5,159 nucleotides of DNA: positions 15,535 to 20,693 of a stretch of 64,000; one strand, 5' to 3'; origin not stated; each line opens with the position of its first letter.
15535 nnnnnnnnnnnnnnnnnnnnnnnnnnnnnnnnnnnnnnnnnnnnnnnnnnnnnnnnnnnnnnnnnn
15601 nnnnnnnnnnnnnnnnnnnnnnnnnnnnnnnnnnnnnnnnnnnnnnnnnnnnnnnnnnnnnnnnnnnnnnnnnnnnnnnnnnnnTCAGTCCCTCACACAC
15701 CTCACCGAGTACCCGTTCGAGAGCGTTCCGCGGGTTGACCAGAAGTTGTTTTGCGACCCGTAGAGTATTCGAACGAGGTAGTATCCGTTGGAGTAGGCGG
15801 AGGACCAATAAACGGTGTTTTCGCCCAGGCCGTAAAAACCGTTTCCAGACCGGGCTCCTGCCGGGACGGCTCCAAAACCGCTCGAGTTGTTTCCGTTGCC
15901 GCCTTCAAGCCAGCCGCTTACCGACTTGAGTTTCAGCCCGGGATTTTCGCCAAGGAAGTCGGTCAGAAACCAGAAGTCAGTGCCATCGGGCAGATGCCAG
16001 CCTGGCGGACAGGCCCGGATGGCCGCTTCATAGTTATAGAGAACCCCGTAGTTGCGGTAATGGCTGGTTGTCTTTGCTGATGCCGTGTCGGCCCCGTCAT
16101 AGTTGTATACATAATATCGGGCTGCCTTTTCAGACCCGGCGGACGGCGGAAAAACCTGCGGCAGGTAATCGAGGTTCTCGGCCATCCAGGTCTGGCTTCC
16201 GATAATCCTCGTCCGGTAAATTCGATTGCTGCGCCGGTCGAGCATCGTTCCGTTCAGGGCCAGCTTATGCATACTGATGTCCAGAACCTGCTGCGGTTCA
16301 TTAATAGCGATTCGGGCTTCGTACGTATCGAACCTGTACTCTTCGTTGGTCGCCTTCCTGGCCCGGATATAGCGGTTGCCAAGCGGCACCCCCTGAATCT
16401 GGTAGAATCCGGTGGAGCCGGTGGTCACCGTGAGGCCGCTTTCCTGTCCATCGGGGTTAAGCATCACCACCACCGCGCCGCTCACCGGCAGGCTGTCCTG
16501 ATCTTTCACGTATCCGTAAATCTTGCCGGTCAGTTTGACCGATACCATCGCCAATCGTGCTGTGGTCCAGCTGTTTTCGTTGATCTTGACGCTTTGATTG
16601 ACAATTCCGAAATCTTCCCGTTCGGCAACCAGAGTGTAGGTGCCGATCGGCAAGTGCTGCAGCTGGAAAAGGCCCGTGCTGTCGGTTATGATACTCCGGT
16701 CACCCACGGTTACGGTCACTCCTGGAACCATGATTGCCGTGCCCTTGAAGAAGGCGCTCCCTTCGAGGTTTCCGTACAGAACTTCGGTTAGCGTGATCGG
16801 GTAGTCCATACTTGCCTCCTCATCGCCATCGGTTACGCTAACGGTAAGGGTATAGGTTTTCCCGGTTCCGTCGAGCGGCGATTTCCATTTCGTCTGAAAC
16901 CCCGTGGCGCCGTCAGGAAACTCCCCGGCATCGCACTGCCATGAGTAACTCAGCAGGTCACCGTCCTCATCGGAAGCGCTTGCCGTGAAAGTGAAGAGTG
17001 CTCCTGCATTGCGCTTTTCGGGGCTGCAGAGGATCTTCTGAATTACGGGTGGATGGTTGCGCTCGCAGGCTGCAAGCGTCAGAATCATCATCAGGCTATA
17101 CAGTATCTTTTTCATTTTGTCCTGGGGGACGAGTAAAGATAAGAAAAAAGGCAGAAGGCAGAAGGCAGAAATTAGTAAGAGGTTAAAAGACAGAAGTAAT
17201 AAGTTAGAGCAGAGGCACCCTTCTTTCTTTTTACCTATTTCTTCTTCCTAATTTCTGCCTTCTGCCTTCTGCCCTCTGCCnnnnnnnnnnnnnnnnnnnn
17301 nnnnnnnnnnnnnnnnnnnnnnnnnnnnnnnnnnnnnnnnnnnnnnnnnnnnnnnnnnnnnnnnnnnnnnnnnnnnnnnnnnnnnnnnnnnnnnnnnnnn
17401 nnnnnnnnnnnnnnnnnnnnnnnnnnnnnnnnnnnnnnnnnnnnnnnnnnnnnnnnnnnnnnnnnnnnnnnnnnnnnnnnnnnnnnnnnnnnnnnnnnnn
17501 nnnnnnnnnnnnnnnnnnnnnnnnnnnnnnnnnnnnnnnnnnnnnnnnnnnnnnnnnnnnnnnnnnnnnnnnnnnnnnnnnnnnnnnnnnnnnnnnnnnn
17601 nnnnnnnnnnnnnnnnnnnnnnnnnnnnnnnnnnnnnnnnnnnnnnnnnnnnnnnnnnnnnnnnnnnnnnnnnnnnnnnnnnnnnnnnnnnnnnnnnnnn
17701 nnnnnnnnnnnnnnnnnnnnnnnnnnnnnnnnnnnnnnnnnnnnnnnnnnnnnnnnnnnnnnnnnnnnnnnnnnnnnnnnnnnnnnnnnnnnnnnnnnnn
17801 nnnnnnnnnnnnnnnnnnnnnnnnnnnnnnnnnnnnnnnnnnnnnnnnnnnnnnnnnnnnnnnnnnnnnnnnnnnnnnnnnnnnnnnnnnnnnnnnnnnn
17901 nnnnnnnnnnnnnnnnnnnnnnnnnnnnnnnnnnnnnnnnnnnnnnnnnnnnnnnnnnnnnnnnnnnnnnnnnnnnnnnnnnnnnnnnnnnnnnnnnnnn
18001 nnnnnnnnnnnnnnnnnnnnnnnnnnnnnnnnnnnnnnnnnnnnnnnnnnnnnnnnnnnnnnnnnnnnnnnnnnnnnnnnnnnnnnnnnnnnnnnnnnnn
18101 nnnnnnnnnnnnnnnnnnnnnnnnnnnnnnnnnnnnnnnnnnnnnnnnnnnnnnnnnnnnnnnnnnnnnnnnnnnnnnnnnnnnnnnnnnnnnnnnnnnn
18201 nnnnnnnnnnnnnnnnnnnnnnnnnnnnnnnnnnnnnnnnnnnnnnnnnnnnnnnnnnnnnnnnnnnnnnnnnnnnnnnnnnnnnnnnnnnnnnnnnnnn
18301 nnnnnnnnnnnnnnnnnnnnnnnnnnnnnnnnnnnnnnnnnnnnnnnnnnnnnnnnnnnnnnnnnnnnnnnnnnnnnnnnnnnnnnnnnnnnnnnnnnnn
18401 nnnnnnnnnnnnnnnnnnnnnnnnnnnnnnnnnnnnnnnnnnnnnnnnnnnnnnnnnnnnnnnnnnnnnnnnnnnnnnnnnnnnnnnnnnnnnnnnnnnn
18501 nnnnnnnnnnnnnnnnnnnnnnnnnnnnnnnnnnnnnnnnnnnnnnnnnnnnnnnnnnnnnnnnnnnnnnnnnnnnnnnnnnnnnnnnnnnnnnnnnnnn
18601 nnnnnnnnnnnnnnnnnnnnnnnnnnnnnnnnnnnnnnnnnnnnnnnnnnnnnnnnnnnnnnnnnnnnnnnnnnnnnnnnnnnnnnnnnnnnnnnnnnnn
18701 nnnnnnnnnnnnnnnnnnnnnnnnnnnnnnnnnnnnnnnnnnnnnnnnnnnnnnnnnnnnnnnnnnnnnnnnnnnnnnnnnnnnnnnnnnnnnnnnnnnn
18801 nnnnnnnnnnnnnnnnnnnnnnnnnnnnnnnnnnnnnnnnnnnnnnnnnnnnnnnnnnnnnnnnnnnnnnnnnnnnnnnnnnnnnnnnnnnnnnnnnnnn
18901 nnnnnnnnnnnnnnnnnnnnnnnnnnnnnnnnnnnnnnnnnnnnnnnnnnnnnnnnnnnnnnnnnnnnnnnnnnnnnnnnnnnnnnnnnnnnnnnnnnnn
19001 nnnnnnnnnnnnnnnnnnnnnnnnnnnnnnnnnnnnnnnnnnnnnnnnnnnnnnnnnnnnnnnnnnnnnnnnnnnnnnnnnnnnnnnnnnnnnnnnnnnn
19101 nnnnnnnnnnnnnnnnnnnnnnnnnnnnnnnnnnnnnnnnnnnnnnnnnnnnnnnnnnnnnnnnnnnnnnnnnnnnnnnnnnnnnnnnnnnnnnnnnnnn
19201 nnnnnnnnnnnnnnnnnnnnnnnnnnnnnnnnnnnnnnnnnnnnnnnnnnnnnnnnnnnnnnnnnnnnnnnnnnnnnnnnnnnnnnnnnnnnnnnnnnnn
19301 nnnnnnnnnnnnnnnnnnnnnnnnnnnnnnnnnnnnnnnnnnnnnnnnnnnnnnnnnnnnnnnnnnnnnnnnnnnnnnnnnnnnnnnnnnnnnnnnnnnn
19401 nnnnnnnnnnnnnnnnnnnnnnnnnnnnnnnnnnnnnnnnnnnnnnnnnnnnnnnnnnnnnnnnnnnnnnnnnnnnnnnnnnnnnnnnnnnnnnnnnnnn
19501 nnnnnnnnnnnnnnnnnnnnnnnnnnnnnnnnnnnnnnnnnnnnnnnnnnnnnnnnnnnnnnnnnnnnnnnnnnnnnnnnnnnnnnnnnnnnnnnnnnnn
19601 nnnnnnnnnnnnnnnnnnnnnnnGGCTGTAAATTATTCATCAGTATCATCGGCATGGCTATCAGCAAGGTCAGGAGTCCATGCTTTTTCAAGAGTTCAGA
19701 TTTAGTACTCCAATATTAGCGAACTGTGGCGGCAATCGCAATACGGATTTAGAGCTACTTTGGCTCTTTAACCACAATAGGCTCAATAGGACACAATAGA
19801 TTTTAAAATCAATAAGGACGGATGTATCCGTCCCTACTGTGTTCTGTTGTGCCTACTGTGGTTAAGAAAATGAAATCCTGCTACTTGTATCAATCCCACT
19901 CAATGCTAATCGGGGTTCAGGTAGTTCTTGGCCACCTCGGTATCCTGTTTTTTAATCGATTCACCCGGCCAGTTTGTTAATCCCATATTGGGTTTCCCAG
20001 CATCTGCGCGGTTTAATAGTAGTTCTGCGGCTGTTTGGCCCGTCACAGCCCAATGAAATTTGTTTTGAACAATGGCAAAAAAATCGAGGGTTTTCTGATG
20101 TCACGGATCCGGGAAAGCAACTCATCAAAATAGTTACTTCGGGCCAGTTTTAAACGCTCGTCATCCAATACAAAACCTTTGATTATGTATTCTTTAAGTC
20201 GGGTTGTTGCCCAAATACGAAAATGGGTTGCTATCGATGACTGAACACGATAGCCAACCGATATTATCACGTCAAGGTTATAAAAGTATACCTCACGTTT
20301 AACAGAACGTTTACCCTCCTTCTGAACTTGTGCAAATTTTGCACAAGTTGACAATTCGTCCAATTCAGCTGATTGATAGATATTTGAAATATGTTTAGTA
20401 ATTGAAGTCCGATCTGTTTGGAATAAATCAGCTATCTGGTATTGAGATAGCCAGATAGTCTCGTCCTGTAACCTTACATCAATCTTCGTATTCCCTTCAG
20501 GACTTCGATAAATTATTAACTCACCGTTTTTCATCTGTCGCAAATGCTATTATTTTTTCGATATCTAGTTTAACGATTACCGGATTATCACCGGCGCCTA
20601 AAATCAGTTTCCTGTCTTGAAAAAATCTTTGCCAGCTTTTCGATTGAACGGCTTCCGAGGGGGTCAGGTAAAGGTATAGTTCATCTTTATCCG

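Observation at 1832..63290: Nearly every intergenic spacer is built from short tandem repeats with a shared modular, often palindromic, architecture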

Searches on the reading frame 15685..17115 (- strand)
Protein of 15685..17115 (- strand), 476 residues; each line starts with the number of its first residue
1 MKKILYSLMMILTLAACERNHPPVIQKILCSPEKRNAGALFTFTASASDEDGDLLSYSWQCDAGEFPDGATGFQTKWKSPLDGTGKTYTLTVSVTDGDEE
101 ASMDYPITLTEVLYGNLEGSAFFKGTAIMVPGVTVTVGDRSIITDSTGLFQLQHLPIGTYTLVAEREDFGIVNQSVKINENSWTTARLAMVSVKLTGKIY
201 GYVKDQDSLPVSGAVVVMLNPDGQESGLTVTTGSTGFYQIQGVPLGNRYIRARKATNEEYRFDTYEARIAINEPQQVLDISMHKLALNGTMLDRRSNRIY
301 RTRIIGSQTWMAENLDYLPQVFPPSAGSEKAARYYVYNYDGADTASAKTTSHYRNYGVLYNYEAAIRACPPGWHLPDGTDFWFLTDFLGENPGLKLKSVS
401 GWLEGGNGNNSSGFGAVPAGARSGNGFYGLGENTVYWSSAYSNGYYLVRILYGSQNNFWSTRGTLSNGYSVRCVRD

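Call 8: search_protein_families(library=pfam, proteins=[window:15685-17115:-])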
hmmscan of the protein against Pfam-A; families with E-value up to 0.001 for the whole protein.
window:15685-17115:- (476 aa): 7 families
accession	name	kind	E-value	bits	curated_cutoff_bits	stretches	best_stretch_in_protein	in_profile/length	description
PF09603.15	Fib_succ_major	-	7e-26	92.1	33.9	1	305-475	3-187/187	Fibrobacter succinogenes major domain (Fib_succ_major)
PF13620.12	CarboxypepD_reg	-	6e-19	68.6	32.3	2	199-262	2-64/82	Carboxypeptidase regulatory-like domain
PF17802.7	SpaA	-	1.1e-08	35.5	23.1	1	204-282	8-87/91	Prealbumin-like fold domain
PF13715.12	CarbopepD_reg_2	-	2.3e-08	34.4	32.2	1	119-185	3-71/88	CarboxypepD_reg-like domain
PF17210.9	SdrD_B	-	2.4e-05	24.9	29.7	0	203-255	16-67/112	SdrD B-like domain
PF18911.6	PKD_4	-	0.00011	22.7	27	1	20-101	1-75/85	PKD domain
PF22352.2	K319L-like_PKD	-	0.00026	21.3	27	1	42-104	15-78/84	K319L-like, PKD domain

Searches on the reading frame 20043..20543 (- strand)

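Call 29: search_protein_families(library=pfam, proteins=[window:20043-20543:-], max_evalue=0.001)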
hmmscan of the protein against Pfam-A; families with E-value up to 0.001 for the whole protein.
window:20043-20543:- (166 aa): 1 family
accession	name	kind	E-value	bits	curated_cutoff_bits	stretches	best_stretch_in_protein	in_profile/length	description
PF13310.11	Virulence_RhuM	-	4.7e-38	131.4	33.7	1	65-151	1-89/252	Virulence protein RhuM family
